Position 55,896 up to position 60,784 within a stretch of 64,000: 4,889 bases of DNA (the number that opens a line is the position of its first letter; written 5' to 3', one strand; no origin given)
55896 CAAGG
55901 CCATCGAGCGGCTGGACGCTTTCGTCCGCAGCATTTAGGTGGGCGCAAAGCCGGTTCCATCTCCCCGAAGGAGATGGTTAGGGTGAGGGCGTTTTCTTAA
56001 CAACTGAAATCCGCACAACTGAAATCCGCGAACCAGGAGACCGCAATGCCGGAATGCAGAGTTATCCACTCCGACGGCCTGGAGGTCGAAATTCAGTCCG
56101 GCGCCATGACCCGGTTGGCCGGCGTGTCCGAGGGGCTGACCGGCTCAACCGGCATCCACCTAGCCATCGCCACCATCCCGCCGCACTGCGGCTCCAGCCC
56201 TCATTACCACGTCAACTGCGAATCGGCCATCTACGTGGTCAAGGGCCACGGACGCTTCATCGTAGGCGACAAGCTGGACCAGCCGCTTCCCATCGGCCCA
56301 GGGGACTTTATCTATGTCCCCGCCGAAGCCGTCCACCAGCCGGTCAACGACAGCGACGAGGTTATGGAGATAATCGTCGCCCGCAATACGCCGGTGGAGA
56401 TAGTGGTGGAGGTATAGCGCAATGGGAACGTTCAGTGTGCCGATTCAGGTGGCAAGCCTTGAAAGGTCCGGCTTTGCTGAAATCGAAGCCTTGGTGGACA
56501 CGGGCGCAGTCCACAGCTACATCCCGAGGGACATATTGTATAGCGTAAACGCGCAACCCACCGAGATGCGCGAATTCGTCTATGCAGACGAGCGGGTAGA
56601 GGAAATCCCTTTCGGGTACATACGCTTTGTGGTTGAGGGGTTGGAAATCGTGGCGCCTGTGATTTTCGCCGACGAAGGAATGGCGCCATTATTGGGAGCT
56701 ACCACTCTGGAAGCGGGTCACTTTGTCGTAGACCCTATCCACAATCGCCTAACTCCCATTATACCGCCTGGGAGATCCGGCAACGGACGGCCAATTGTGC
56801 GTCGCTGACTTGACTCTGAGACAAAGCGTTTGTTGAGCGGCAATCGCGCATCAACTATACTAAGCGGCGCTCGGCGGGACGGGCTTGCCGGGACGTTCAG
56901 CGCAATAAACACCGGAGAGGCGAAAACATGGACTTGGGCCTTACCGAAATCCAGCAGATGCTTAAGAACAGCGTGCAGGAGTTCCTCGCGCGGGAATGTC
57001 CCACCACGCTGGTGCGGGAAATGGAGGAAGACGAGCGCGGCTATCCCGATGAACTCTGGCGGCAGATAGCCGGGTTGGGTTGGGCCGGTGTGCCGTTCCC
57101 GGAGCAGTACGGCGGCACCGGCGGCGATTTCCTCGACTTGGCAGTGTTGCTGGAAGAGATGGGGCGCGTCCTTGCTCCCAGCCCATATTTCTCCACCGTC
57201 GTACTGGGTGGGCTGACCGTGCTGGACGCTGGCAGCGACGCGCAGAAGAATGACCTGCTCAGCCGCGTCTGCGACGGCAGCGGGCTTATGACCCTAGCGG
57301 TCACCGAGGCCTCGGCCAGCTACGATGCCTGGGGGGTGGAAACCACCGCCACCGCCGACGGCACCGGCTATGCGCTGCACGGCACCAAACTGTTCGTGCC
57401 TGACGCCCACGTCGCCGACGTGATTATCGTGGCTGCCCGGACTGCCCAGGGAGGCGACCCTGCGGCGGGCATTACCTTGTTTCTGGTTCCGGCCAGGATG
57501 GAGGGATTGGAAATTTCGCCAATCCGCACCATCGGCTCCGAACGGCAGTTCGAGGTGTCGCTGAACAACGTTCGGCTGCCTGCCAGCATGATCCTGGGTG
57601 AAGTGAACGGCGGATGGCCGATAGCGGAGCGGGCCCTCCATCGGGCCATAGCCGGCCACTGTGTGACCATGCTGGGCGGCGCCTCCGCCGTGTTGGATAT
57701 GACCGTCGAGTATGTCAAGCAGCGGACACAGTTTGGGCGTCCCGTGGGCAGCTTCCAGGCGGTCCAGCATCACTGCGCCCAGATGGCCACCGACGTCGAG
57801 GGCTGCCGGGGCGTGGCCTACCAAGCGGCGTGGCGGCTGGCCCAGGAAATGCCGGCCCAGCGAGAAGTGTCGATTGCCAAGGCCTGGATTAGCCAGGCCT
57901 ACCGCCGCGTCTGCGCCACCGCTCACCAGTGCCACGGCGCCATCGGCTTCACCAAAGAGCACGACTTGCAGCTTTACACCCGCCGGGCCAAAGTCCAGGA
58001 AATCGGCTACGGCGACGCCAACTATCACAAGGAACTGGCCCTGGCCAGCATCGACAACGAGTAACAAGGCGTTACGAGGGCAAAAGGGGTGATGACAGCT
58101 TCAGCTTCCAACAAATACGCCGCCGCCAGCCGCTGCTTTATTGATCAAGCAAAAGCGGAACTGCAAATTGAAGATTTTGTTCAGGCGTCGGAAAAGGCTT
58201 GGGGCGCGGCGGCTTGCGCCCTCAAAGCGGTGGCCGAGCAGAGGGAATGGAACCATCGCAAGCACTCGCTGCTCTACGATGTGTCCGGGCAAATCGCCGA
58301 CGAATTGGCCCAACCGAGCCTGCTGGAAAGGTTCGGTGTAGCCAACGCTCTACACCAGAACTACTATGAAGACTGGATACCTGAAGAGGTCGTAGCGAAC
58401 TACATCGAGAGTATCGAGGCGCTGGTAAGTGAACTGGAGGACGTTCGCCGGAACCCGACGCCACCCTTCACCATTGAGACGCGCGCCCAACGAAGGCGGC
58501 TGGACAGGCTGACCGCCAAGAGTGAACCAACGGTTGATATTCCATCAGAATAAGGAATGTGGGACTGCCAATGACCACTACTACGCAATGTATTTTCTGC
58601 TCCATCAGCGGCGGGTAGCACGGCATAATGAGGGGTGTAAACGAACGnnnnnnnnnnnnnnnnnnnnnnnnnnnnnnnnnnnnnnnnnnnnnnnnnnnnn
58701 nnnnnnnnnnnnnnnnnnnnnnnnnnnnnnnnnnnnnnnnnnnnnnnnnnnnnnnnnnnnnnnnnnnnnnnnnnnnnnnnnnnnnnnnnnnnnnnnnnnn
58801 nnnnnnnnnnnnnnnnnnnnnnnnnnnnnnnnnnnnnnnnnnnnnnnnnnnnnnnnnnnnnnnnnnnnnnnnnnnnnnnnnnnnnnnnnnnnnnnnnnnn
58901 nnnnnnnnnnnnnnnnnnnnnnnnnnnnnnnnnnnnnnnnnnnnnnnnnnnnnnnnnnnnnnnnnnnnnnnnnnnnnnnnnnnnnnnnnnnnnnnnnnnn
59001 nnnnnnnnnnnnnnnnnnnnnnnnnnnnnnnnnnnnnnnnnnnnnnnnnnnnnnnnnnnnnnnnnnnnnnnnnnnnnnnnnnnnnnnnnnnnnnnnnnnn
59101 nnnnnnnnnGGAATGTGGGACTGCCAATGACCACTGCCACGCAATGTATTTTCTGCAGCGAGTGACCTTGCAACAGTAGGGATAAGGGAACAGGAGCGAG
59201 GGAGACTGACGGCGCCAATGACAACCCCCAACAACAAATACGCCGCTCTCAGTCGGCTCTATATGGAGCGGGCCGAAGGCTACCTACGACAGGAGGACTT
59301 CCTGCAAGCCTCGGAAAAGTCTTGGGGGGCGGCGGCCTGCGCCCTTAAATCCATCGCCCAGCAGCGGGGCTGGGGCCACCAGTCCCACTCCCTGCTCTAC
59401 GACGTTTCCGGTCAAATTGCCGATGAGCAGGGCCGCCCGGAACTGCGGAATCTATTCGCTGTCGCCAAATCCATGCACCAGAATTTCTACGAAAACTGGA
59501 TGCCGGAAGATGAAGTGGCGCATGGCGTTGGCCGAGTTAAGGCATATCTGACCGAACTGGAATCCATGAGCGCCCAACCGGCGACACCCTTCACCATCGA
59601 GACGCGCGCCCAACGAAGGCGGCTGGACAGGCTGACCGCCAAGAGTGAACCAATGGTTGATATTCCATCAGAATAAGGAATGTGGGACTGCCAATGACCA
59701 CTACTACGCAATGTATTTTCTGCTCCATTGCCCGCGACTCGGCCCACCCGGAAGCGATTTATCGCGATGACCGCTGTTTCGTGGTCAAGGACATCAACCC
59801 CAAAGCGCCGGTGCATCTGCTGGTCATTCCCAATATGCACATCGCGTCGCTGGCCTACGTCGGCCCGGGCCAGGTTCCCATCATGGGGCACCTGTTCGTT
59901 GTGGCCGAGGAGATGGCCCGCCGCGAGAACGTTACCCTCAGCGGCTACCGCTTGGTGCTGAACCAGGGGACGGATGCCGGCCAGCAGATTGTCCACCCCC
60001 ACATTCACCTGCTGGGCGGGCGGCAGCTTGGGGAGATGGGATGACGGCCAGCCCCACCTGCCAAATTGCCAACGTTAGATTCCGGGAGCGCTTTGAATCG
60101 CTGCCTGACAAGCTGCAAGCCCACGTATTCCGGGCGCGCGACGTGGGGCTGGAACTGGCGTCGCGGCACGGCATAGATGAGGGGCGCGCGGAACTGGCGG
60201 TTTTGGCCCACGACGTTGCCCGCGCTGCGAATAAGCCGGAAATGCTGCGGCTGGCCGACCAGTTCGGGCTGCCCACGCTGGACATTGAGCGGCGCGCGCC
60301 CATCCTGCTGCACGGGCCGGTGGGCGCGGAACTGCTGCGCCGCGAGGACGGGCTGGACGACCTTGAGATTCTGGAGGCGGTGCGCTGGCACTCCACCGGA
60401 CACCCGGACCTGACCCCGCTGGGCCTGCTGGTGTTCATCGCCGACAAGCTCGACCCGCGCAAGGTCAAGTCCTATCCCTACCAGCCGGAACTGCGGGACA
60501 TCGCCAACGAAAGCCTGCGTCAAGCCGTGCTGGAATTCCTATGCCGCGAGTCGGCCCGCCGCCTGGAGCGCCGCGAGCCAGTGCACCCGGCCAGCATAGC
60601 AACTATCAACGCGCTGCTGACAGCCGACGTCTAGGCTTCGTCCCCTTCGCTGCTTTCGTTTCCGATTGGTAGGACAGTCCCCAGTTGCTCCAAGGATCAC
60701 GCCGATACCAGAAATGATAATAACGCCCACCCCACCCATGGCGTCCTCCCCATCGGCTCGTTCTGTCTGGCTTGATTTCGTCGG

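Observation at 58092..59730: Three-fold tandem array of a HEPN/PaREP1-like gene, each unit ending in a near-invariant 137-nt block that includes a stub of the hit gene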

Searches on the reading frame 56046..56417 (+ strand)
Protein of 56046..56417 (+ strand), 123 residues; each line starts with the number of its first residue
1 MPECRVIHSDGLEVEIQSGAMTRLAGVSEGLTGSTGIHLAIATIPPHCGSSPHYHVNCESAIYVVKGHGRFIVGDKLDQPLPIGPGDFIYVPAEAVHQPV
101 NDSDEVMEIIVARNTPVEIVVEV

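Call 31: search_protein_families(library=ncbifam, proteins=[window:56046-56417:+], max_evalue=0.01)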
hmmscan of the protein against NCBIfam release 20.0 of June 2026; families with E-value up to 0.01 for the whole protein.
window:56046-56417:+ (123 aa): 2 families
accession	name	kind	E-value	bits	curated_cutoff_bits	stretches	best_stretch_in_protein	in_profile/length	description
TIGR03214.2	ura-cupin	equivalog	0.00018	21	200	1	41-113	51-122/249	(S)-ureidoglycine aminohydrolase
NF040771.1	AAH_UGLYAH2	exception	0.0044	16.2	350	1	38-110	64-134/267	bifunctional allantoicase/(S)-ureidoglycine aminohydrolase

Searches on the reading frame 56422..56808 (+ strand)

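Call 31: search_protein_families(library=ncbifam, proteins=[window:56422-56808:+], max_evalue=0.01)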
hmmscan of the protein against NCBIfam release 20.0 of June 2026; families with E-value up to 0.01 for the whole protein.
window:56422-56808:+ (128 aa): 1 family
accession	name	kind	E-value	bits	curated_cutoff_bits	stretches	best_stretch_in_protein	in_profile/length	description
TIGR03698.1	clan_AA_DTGF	subfamily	5.7e-13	49.1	57.35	1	9-109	5-106/107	clan AA aspartic protease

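Call 32: search_protein_families(library=padloc, proteins=[window:56422-56808:+], max_evalue=0.01)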
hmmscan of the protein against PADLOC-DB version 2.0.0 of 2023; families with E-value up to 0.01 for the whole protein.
window:56422-56808:+ (128 aa): 0 families

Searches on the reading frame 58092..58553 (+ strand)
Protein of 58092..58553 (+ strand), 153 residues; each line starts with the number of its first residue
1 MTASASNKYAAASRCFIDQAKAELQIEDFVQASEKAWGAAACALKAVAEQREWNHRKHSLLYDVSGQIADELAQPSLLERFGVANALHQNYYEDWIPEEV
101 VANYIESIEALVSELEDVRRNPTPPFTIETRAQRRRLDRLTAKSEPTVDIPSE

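Call 5: search_protein_families(library=pfam, proteins=[window:58092-58553:+], max_evalue=1)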
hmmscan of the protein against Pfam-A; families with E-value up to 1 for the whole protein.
window:58092-58553:+ (153 aa): 2 families
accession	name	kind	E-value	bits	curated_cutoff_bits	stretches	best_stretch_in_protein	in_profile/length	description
PF05942.16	PaREP1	-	1.1e-15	58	24.4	1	11-112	4-115/115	Archaeal PaREP1/PaREP8 family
PF11815.13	DUF3336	-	0.6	10.3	25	1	35-64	22-50/138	Domain of unknown function (DUF3336)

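Call 32: search_protein_families(library=padloc, proteins=[window:58092-58553:+], max_evalue=0.01)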
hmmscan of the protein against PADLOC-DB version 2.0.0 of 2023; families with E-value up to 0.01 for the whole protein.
window:58092-58553:+ (153 aa): 0 families

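Call 56: find_encoding_contigs(protein=window:58092-58553:+, flank=3000, max_places=6)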
Protein window:58092-58553:+ (153 aa): no gene with exactly this product is on record in the collection.

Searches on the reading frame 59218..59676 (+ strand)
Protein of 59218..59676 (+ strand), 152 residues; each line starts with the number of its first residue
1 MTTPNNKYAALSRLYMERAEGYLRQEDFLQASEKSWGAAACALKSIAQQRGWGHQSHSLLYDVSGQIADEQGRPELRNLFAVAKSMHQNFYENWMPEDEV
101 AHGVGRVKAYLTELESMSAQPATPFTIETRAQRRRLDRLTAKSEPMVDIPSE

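Call 5: search_protein_families(library=pfam, proteins=[window:59218-59676:+], max_evalue=1)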
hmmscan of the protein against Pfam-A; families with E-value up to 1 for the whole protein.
window:59218-59676:+ (152 aa): 1 family
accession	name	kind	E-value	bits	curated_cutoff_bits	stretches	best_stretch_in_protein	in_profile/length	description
PF05942.16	PaREP1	-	1.9e-17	63.7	24.4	1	8-107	2-111/115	Archaeal PaREP1/PaREP8 family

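Call 9: find_encoding_contigs(protein=window:59218-59676:+, flank=6000, max_places=10)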
Protein window:59218-59676:+ (152 aa): 2 contigs read that carry it; 2 places shown.
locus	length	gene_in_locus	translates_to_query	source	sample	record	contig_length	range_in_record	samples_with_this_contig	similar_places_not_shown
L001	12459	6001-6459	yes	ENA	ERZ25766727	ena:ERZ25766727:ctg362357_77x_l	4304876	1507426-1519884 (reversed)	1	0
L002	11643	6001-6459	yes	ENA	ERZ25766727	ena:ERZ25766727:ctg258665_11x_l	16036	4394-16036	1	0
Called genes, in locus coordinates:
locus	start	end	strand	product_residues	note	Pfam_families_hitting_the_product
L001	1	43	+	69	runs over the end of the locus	PF15919:HicB_lk_antitox (weak)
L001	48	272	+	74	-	PF07927:HicA_toxin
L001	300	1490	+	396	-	PF00764:Arginosuc_synth, PF20979:Arginosuc_syn_C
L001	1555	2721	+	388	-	PF00155:Aminotran_1_2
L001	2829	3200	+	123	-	PF00190:Cupin_1, PF07883:Cupin_2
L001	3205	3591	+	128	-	-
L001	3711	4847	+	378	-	PF02771:Acyl-CoA_dh_N, PF02770:Acyl-CoA_dh_M, PF00441:Acyl-CoA_dh_1, PF08028:Acyl-CoA_dh_2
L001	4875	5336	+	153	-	PF05942:PaREP1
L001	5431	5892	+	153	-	PF05942:PaREP1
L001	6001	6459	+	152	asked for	PF05942:PaREP1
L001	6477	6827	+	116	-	PF11969:DcpS_C, PF01230:HIT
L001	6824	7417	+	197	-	PF01966:HD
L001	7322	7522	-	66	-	-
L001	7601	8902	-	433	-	-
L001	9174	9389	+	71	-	-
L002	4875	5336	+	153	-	PF05942:PaREP1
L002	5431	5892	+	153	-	PF05942:PaREP1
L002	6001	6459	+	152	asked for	PF05942:PaREP1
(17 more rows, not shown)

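Call 31: search_protein_families(library=ncbifam, proteins=[window:59218-59676:+], max_evalue=0.01)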
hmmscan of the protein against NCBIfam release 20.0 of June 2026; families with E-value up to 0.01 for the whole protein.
window:59218-59676:+ (152 aa): 0 families

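Call 32: search_protein_families(library=padloc, proteins=[window:59218-59676:+], max_evalue=0.01)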
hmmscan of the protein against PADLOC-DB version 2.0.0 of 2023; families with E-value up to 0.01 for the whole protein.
window:59218-59676:+ (152 aa): 0 families

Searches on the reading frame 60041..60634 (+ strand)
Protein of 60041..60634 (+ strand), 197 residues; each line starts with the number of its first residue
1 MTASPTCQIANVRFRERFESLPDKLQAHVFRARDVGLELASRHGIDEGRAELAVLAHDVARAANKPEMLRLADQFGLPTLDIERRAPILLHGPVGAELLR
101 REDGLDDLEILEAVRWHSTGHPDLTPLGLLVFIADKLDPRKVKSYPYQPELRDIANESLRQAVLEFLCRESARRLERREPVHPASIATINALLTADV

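Call 5: search_protein_families(library=pfam, proteins=[window:60041-60634:+], max_evalue=1)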
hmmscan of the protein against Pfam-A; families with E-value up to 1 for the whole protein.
window:60041-60634:+ (197 aa): 1 family
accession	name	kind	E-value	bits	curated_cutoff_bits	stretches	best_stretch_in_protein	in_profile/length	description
PF01966.28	HD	-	2.3e-13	50.9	22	1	27-139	3-115/116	HD domain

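Call 31: search_protein_families(library=ncbifam, proteins=[window:60041-60634:+], max_evalue=0.01)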
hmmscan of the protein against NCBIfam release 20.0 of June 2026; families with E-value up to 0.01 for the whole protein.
window:60041-60634:+ (197 aa): 2 families
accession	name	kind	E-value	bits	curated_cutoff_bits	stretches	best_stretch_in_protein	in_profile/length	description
TIGR00488.1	TIGR00488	equivalog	3.4e-29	101.9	70.15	1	22-190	6-172/173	bis(5'-nucleosyl)-tetraphosphatase (symmetrical) YqeK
NF005519.0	PRK07152.1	equivalog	2.4e-18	66.2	315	1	23-189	195-356/361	nicotinate-nucleotide adenylyltransferase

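Call 32: search_protein_families(library=padloc, proteins=[window:60041-60634:+], max_evalue=0.01)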
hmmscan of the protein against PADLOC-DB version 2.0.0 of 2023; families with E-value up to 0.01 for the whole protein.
window:60041-60634:+ (197 aa): 0 families
